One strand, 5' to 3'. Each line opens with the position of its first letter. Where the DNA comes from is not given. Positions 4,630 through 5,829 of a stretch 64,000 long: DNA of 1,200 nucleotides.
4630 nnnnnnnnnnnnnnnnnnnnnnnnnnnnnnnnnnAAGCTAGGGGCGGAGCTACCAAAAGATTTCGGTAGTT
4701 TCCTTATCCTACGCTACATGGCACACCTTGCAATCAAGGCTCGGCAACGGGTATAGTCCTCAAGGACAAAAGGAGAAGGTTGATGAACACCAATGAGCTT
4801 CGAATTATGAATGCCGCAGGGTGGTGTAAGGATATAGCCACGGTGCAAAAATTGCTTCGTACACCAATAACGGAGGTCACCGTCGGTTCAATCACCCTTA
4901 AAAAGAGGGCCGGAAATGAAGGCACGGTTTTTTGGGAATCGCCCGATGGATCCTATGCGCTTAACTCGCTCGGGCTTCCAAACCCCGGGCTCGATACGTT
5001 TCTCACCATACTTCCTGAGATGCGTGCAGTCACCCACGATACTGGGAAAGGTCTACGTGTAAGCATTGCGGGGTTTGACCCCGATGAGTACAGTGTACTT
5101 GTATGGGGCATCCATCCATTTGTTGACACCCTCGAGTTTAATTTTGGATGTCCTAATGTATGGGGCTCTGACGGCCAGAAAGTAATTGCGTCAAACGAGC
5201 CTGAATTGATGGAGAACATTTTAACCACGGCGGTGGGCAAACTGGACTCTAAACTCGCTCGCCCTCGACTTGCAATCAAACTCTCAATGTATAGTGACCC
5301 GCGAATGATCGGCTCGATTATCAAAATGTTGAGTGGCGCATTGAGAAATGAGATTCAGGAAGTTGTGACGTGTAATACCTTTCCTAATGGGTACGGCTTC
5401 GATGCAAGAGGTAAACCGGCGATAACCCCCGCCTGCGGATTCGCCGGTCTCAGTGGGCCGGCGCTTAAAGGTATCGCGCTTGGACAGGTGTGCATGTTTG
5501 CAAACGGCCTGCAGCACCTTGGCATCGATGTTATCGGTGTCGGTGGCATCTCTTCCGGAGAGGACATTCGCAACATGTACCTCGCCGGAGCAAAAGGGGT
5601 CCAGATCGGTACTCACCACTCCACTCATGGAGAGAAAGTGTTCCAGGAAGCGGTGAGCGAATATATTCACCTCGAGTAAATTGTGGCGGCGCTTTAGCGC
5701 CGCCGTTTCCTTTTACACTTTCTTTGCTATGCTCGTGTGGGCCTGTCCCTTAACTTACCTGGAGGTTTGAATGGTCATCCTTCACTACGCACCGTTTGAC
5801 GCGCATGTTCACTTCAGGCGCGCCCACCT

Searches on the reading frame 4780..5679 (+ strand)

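Call 53: search_protein_families(library=pfam, proteins=[window:4780-5679:+], max_evalue=0.001)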
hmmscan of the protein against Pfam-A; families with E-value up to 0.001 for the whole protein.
window:4780-5679:+ (299 aa): 2 families
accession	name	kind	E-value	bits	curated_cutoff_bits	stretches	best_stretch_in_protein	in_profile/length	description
PF01180.27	DHO_dh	-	2.2e-40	139.1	27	1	9-294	15-286/291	Dihydroorotate dehydrogenase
PF03060.21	NMO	-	0.00067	19.6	28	1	248-279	193-224/331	Nitronate monooxygenase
